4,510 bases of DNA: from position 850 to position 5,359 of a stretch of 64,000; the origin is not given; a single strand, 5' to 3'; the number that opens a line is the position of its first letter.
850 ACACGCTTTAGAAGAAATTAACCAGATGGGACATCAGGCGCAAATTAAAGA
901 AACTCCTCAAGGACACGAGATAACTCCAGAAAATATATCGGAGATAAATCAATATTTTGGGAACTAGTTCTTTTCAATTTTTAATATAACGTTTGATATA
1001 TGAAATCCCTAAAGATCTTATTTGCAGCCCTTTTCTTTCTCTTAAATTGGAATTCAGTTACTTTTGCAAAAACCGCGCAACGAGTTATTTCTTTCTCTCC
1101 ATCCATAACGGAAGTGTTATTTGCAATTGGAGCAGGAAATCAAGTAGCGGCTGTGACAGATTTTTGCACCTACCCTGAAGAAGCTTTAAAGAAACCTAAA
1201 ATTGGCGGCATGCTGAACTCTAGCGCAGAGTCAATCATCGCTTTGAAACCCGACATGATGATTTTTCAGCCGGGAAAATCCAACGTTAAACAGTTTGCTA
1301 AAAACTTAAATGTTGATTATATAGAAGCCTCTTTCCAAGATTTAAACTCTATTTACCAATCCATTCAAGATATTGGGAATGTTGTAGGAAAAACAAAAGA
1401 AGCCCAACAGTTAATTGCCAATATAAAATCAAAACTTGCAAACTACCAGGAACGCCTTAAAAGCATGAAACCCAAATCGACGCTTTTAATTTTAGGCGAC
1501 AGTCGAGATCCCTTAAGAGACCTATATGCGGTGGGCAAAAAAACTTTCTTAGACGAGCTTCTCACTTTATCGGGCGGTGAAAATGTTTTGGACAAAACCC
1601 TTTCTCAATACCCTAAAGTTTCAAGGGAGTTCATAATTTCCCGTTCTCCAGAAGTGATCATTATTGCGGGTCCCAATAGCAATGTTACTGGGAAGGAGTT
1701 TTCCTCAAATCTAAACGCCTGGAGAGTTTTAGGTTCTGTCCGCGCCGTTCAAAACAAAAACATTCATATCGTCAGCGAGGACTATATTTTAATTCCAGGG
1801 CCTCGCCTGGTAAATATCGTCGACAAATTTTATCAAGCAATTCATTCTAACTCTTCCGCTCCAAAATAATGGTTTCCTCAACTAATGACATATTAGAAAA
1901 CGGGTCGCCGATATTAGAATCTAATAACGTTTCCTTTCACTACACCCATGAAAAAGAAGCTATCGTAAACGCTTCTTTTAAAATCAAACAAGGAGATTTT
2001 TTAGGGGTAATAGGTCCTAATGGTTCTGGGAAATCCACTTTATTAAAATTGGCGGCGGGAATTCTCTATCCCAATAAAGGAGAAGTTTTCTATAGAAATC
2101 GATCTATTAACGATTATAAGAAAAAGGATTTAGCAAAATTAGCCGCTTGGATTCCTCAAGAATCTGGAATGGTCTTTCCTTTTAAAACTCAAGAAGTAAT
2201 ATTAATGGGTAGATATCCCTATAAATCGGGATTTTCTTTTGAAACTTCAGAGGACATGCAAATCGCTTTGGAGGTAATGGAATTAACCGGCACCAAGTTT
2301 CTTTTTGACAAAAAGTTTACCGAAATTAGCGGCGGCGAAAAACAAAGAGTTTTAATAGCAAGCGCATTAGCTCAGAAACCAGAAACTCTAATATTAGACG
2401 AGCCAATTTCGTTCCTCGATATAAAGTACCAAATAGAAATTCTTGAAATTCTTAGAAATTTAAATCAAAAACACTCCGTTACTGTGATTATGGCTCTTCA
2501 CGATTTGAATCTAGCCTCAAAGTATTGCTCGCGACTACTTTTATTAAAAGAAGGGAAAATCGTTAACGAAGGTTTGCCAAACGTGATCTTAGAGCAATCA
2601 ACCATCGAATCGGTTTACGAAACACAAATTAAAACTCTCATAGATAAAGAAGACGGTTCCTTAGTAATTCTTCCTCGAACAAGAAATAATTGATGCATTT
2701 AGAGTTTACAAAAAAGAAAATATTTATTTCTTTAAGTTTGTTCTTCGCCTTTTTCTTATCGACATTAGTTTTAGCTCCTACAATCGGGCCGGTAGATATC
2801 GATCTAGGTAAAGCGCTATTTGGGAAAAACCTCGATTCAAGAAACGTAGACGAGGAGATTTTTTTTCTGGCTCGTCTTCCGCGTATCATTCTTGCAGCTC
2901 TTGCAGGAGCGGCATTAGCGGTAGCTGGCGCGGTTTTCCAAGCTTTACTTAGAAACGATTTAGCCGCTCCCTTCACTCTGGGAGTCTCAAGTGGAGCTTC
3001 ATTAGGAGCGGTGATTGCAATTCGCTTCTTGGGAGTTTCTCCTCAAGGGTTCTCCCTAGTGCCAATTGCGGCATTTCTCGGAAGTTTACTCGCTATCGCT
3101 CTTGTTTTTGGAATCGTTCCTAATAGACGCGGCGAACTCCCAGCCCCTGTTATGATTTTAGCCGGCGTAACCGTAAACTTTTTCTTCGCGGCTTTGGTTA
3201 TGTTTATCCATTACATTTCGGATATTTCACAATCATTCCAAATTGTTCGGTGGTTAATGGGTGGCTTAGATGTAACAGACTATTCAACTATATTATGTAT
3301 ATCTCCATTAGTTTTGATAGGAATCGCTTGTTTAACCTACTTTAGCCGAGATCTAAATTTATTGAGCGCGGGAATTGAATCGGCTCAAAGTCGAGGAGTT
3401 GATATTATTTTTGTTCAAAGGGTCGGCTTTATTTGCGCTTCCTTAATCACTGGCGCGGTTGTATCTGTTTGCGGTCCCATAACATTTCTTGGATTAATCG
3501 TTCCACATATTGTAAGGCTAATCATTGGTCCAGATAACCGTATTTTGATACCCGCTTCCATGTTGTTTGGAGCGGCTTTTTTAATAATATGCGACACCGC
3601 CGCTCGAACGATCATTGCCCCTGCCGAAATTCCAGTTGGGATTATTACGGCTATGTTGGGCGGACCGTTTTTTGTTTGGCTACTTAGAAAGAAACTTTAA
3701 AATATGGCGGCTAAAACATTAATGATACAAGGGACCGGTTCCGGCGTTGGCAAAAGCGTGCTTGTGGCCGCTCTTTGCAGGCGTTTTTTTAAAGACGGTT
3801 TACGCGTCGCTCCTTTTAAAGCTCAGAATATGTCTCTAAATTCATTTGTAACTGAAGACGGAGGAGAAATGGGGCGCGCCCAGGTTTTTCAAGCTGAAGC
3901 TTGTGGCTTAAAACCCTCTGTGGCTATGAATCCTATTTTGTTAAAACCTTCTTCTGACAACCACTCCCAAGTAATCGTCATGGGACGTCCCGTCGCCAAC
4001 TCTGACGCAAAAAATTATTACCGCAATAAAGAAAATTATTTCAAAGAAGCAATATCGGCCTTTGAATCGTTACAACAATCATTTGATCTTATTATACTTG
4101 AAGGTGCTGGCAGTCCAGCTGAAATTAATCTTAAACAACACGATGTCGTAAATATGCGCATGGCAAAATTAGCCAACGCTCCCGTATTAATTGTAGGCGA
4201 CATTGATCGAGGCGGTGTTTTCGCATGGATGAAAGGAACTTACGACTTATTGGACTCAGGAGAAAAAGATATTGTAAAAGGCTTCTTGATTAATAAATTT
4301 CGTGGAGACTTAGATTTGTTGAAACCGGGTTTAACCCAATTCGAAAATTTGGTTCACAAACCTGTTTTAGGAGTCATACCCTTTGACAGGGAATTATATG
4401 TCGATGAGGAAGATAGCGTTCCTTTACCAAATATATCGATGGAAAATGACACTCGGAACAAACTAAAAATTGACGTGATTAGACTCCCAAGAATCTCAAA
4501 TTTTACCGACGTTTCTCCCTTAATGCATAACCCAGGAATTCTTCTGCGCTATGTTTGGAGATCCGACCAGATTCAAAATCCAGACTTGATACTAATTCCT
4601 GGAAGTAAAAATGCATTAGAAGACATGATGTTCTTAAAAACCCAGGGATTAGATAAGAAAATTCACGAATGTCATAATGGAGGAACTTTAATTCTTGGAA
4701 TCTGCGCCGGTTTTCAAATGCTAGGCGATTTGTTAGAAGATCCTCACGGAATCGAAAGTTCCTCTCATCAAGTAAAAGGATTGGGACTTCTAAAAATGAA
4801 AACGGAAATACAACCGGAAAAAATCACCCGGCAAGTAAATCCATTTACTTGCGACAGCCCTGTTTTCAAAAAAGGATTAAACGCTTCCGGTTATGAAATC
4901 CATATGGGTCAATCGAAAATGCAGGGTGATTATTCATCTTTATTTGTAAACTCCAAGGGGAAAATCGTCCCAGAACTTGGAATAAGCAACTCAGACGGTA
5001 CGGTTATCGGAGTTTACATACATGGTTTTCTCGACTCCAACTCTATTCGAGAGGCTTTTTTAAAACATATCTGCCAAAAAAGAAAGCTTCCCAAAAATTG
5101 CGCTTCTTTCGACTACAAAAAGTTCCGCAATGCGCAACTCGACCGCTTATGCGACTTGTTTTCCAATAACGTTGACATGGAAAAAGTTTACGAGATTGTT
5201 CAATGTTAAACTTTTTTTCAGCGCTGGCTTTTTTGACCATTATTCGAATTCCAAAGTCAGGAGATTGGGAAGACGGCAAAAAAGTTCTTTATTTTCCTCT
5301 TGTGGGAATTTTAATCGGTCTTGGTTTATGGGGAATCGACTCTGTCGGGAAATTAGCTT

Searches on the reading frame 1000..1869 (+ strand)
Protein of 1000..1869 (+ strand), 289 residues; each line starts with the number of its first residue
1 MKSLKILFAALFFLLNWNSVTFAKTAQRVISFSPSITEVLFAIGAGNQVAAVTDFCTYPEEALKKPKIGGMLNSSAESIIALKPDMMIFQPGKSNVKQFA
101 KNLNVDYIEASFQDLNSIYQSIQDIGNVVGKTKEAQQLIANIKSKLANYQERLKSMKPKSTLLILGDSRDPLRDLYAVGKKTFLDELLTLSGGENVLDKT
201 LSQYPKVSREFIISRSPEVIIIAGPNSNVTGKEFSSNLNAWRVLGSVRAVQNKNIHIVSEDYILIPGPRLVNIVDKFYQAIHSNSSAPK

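Call 27: search_protein_families(library=pfam, proteins=[window:1000-1869:+], max_evalue=0.00001)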
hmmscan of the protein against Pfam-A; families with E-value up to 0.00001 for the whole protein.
window:1000-1869:+ (289 aa): 1 family
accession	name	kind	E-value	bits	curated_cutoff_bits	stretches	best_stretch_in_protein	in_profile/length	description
PF01497.23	Peripla_BP_2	-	2.5e-28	99.5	27.5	1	29-257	1-230/235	Periplasmic binding protein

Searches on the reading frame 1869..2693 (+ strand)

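Call 27: search_protein_families(library=pfam, proteins=[window:1869-2693:+], max_evalue=0.00001)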
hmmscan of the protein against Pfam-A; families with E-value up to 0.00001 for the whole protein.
window:1869-2693:+ (274 aa): 2 families
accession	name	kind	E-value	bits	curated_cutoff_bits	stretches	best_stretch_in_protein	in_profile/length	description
PF00005.33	ABC_tran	-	1.9e-29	103.4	25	1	34-180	3-136/137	ABC transporter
PF13304.12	AAA_21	-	3.8e-11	44.1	27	0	45-90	2-60/304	AAA domain, putative AbiEii toxin, Type IV TA system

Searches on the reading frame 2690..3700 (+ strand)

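Call 27: search_protein_families(library=pfam, proteins=[window:2690-3700:+], max_evalue=0.00001)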
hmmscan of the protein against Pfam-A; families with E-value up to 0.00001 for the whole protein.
window:2690-3700:+ (336 aa): 1 family
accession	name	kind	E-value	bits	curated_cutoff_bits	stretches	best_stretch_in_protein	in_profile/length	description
PF01032.23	FecCD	-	1.7e-90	303.7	26.5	1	21-334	6-311/311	FecCD transport family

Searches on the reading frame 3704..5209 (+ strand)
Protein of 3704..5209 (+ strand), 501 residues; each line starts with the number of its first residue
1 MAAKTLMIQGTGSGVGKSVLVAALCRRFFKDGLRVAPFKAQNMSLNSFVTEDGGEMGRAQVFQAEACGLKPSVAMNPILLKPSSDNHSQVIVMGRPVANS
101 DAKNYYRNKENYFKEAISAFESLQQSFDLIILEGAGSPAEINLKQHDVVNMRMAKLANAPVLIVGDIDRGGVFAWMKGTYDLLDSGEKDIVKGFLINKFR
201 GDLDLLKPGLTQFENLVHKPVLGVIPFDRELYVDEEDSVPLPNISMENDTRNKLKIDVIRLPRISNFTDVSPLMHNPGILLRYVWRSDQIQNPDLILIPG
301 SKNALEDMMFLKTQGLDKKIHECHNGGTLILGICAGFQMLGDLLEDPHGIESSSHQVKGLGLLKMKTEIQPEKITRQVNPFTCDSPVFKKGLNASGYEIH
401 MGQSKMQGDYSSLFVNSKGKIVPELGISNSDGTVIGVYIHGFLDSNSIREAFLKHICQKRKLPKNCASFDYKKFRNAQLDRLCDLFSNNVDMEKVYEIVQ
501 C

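Call 27: search_protein_families(library=pfam, proteins=[window:3704-5209:+], max_evalue=0.00001)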
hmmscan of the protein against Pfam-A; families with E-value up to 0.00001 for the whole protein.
window:3704-5209:+ (501 aa): 3 families
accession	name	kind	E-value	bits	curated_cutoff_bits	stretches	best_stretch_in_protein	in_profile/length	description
PF07685.20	GATase_3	-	5.1e-48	163.7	27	1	255-446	1-194/196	CobB/CobQ-like glutamine amidotransferase domain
PF01656.29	CbiA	-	8.2e-22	77.9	25.4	1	6-232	1-116/125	CobQ/CobB/MinD/ParA nucleotide binding domain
PF13500.12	AAA_26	-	2.4e-12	47.6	27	1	4-231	1-194/198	AAA domain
